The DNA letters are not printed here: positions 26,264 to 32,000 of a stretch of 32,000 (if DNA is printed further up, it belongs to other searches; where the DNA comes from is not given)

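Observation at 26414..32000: The largest gene in the window is missing from the ORF track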

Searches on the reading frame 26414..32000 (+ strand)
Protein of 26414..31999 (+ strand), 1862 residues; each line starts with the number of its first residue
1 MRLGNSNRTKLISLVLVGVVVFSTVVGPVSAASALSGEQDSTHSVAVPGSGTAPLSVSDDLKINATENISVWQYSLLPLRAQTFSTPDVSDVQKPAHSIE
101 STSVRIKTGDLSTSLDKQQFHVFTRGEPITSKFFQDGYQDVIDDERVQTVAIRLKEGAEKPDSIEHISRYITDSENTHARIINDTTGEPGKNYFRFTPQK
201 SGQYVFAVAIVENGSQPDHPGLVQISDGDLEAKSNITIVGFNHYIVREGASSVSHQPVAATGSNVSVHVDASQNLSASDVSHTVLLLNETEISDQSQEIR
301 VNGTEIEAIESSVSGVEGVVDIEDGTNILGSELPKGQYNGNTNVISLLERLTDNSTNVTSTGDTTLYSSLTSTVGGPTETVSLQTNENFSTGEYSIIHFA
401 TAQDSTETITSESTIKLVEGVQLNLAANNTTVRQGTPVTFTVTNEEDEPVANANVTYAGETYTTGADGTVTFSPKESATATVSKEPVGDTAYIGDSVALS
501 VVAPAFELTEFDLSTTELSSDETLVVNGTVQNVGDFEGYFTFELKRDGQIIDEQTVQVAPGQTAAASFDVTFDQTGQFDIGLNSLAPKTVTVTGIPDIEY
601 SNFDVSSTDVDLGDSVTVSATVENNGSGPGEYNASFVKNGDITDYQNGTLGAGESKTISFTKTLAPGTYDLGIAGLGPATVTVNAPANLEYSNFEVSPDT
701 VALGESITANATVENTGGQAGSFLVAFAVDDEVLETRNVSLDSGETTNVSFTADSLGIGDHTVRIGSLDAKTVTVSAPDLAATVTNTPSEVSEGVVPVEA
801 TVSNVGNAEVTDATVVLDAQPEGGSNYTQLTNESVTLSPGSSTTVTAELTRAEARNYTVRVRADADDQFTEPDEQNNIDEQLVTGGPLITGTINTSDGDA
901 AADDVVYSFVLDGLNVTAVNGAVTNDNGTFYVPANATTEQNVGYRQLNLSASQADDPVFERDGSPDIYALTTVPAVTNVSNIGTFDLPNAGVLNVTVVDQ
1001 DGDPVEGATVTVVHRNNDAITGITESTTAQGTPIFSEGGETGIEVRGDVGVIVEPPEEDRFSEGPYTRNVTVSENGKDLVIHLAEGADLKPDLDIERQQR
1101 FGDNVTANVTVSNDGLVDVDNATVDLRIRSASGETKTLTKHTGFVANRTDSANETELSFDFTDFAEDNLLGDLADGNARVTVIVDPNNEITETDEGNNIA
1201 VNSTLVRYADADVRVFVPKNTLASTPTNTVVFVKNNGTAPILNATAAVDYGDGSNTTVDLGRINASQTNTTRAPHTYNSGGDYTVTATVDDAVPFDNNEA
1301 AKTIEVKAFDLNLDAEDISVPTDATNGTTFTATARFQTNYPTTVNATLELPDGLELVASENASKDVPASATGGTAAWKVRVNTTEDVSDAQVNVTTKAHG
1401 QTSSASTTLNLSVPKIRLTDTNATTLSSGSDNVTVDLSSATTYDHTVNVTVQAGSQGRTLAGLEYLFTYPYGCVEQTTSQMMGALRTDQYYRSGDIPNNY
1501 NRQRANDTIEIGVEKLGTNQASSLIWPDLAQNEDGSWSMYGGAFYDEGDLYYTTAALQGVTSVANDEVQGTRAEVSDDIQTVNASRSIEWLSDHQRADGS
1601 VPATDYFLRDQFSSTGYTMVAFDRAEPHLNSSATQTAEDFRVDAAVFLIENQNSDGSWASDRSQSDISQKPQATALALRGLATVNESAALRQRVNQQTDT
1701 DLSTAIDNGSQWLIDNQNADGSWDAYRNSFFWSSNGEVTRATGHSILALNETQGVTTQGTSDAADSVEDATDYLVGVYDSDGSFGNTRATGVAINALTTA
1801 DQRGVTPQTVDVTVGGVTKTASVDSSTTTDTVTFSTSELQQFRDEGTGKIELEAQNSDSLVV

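Call 5: search_protein_families(library=pfam, proteins=[window:26414-32000:+], max_evalue=0.1)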
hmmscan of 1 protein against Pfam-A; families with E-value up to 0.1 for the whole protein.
window:26414-32000:+ (1862 aa): 10 families
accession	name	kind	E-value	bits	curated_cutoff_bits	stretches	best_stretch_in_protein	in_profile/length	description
PF07705.17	CARDB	-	3.6e-28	98.2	22.7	5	778-878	2-98/101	CARDB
PF07678.20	TED_complement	-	4.3e-10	39.6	22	2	1461-1609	17-141/312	A-macroglobulin TED domain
PF24107.1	DUF7382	-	0.0001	22.5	27.4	1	993-1030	22-59/65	Domain of unknown function (DUF7382)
PF14310.12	Fn3-like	-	0.00015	22.2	25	0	833-859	25-51/71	Fibronectin type III-like domain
PF13243.12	SQHop_cyclase_C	-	0.00082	18.9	26.1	1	1633-1725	201-286/319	Squalene-hopene cyclase C-terminal domain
PF22544.2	HYDIN_VesB_CFA65-like_Ig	-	0.002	18.8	25.5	0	700-764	14-81/100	HYDIN/CFA65/VesB-like, Ig-like domain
PF18911.6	PKD_4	-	0.002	18.6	27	1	1227-1305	17-84/85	PKD domain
PF16640.11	Big_3_5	-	0.011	16.7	35.5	1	696-763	3-65/88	Bacterial Ig-like domain (group 3)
PF13620.12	CarboxypepD_reg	-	0.012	16.4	32.3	2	993-1023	2-32/82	Carboxypeptidase regulatory-like domain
PF00801.26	PKD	-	0.016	15.6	23.5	1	1248-1296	23-72/80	PKD domain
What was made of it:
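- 27926..29065 (+): Four consecutive CARDB Ig-like domains (residues about 505-884; boundaries approximate). Pfam CARDB E 3.6e-28, five stretches, best at 778-878 (call 5).
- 29066..29668 (+): About 200 residues with weak transthyretin-like/CarboxypepD_reg and DUF7382 matches (residues 885-1085). Call 5; all matches are below the curated cut-offs.
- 30779..31810 (+): Thioester-containing domain (TED), an alpha/alpha toroid (residues about 1456-1799). Pfam PF07678, 39.6 bits against a cut-off of 22 (call 5).
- On Alpha-2-macroglobulin / complement / TEP thioester-protein superfamily: PF07678 at 39.6 bits against a cut-off of 22 (call 5). Pfam finds CARDB, PKD-like and CarboxypepD_reg-like domains but no MG domain in this protein (call 5).
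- On CARDB-domain cell-surface proteins: E 3.6e-28, five stretches (call 5).
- Checked: Pfam reports five CARDB stretches (call 5).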

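Call 6: search_protein_families(library=ncbifam, proteins=[window:26414-32000:+], max_evalue=0.1)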
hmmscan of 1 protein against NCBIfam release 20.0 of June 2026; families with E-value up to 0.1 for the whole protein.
window:26414-32000:+ (1862 aa): 3 families
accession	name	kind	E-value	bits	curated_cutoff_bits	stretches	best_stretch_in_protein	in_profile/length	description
TIGR01787.1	squalene_cyclas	subfamily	1.3e-05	24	322.7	1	1695-1794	501-597/622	squalene/oxidosqualene cyclases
TIGR03463.1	osq_cycl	subfamily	3.2e-05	22.4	851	1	1581-1724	476-603/634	2,3-oxidosqualene cyclase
TIGR01507.1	hopene_cyclase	equivalog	0.00056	18.4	431.1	1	1583-1725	475-602/640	squalene--hopene cyclase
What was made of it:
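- On Squalene-hopene cyclase / prenyltransferase enzymes: TIGR01787, TIGR03463 and TIGR01507 score 18-24 bits against cut-offs of 322-851 (call 6).
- TIGR cyclase models score 18-24 bits against cut-offs of 322-851 (call 6).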

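Call 7: find_homologous_proteins(query=window:26414-31999:+)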
Query window:26414-31999:+ (1862 aa): 5 proteins with E <= 0.001 among 8000 candidates.
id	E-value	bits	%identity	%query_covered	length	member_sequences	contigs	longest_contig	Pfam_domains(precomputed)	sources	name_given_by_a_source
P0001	0.0e+0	3892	98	98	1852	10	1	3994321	PF07678.21,PF07705.18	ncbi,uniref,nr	ncbi:cell adhesion protein [Halogeometricum borinquense]|uniref:Cell adhesion protein n=1 Tax=Haloge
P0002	0.0e+0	1552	48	63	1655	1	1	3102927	PF07705.18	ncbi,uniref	ncbi:CARDB domain-containing protein [Haloferax sp. S1W]|uniref:CARDB domain-containing protein n=1 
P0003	3.2e-107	378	35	36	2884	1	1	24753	PF07705.18,PF26591.1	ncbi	ncbi:MAG: CARDB domain-containing protein [Salinigranum sp.]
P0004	1.0e-71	260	32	33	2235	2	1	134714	PF07495.20,PF18204.7,PF17957.8,PF13750.13,PF07705.18,PF13860.13,PF19077.7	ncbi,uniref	ncbi:PGF-pre-PGF domain-containing protein [Haloferax chudinovii]|uniref:PGF-pre-PGF domain-containi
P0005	8.7e-12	62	27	18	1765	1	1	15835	PF13229.13,PF00207.29,PF07705.18,PF05506.18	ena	-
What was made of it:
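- There is a long Ig-like stalk of CARDB domains, and GenBank names the orthologue 'cell adhesion protein' (calls 5, 7).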

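Call 11: find_encoding_contigs(protein=P0001, flank=10000, max_places=4)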
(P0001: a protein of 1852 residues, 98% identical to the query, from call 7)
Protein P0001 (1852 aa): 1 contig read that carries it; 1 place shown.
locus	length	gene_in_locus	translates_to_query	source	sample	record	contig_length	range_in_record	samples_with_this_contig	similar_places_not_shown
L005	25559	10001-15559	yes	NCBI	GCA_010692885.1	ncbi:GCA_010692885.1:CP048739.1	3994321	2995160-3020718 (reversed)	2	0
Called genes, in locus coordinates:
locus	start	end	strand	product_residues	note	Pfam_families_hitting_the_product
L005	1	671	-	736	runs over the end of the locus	PF17789:MG4 (faint), PF13559:DUF4129 (weak)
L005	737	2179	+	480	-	PF01882:DUF58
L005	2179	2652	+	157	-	PF26496:DUF8163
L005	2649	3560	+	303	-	PF25939:DUF7982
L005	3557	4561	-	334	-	PF20030:bpMoxR, PF01078:Mg_chelatase (faint), PF07726:AAA_3, PF07728:AAA_5, PF17863:AAA_lid_2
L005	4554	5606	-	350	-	PF09822:ABC_transp_aux (faint), PF14258:DUF4350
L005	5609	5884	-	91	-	PF26161:DUF8044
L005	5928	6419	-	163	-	PF26490:DUF8159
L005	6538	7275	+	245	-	PF13610:DDE_Tnp_IS240, PF13683:rve_3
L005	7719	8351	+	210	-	-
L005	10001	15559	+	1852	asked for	PF07705:CARDB, PF07678:TED_complement (faint)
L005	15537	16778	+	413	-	PF00404:Dockerin_1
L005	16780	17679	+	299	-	-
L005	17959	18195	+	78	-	-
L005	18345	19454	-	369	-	PF11589:DUF3244 (faint)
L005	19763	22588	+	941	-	PF25162:DUF7827, PF18204:PGF-CTERM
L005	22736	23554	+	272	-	-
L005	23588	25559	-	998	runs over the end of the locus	PF02687:FtsX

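Call 41: search_protein_families(library=pfam, proteins=[L005:15537-16778:+, L005:16780-17679:+, L005:17959-18195:+, L005:18345-19454:-, L005:19763-22588:+], max_evalue=0.01)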
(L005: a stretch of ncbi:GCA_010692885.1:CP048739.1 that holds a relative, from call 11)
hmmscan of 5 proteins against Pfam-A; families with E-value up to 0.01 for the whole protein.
L005:15537-16778:+ (413 aa): 1 family
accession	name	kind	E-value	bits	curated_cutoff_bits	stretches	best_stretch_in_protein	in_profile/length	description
PF00404.24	Dockerin_1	-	1.7e-09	38.1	22.9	1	353-400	3-55/57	Dockerin type I domain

L005:16780-17679:+ (299 aa): 2 families
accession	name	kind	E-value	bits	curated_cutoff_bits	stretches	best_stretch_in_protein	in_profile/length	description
PF18204.6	PGF-CTERM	-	1.2e-07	31.9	18.8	1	276-298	1-23/23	PGF-CTERM motif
PF22807.2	TrAA12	-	0.0037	16.1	30.9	1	37-222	248-435/463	TrAA12-like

L005:17959-18195:+ (78 aa): 0 families

L005:18345-19454:- (369 aa): 2 families
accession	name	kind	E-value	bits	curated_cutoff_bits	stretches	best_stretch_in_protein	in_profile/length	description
PF11589.14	DUF3244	-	9.9e-07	29.1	25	1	137-222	10-93/96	Domain of unknown function (DUF3244)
PF18962.6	Por_Secre_tail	-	0.0052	17.5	27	0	63-123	8-69/75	Secretion system C-terminal sorting domain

L005:19763-22588:+ (941 aa): 3 families
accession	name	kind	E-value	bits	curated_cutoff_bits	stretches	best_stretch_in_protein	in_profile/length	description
PF25162.1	DUF7827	-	7.6e-22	78.1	27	1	459-583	1-120/120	Domain of unknown function (DUF7827)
PF18204.6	PGF-CTERM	-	1.1e-07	32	18.8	1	918-940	1-23/23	PGF-CTERM motif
PF01835.25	MG2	-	0.00017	22.3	32.8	0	307-358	33-85/96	MG2 domain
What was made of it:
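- On PGF-CTERM (archaeosortase-processed) haloarchaeal surface glycoproteins: PGF-CTERM is instead on the protein two genes downstream (call 41).
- The downstream 413-aa protein has Dockerin_1 (E 1.7e-9, call 41).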

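Call 54: search_protein_families(library=pfam, proteins=[L005:16861-17280:+, L005:15660-16100:+], max_evalue=1)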
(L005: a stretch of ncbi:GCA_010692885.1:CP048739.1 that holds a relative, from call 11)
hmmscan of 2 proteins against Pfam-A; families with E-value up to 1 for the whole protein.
L005:16861-17280:+ (140 aa): 0 families

L005:15660-16100:+ (147 aa): 4 families
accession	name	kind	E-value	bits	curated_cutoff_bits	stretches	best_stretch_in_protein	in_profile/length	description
PF07705.17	CARDB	-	0.0042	17.7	22.7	1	56-115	41-83/101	CARDB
PF17973.7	bMG10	-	0.02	15.5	26.2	1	18-111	26-119/131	Bacterial Alpha-2-macroglobulin MG10 domain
PF01975.23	SurE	-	0.02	15.1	22.1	1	5-91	27-98/189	Survival protein SurE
PF23720.1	DUF7161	-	0.071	13.5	27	1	39-72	18-54/72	Family of unknown function (DUF7161)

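Call 57: search_solved_structures(query=A4, max_evalue=1, show_alignments=2)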
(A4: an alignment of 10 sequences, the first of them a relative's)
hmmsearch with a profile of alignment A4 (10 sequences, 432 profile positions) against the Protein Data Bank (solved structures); distinct sequences matched with E-value up to 1: 32.
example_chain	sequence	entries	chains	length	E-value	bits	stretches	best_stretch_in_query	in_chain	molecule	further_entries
2mte_A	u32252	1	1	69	2.5e-06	29.6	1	366-412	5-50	Cellulose 1,4-beta-cellobiosidase (reducing end) CelS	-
1daq_A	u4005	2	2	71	2.6e-06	29.6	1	366-412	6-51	ENDOGLUCANASE SS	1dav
4fl4_A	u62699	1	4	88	5.2e-06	28.6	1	362-416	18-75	Glycoside hydrolase family 9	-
2y3n_B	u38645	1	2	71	1.7e-05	26.9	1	367-424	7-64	CELLULOSOMAL FAMILY-48 PROCESSIVE GLYCOSIDE HYDROLASE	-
4uyq_B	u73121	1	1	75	4.6e-05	25.5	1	366-422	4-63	Cellulosomal scaffoldin adaptor protein B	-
4uyp_B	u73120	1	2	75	0.00017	23.6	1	366-422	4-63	Cellulosomal scaffoldin adaptor protein B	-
2nsm_A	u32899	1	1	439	0.00032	22.7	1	187-254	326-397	Carboxypeptidase N catalytic chain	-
5m2o_B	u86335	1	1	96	0.00052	22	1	367-420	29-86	Group I Dockerin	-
3ul4_B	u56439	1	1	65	0.00055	21.9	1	367-420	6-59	Cellulosome enzyme, dockerin type I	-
5aq0_A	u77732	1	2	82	0.001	21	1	192-255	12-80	CARBOXYPEPTIDASE D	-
9gbc_A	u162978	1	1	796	0.0024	19.8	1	196-275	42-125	TonB-linked outer membrane receptor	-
8ajy_B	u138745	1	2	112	0.0035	19.3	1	364-425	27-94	Dockerin from ScaH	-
6kge_D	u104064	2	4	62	0.0047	18.9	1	366-418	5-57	And cellulose-binding endoglucanase family 9 CelL ortholog dockerin domain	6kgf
2ccl_B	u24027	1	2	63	0.0051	18.7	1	366-419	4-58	ENDO-1,4-BETA-XYLANASE Y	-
5m2s_B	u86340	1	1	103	0.0068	18.3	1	366-419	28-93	Doc8: Type I dockerin repeat domain from family 9 glycoside hydrolase WP_009982745[Ruminoc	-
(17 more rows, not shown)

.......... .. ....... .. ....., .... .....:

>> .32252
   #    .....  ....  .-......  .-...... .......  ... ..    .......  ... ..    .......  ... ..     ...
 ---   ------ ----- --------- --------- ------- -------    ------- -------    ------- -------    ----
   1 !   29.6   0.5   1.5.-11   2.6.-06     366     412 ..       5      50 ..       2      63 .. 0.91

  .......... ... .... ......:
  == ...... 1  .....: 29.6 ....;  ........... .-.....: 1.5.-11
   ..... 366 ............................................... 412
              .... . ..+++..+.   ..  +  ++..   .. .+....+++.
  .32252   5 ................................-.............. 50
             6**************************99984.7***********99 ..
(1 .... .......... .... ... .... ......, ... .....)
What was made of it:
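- On Cohesin-dockerin assemblies: The dockerin is met: Pfam 1.7e-9 (call 41) and PDB 2.5e-6 (call 57).
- Closest known: Non-cellulosomal cohesin-dockerin pairs of archaea and bacteria. Same: A dockerin type I module sits on the partner or fused extension (E 1.7e-9, call 41; PDB dockerins at 2.5e-6, call 57).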
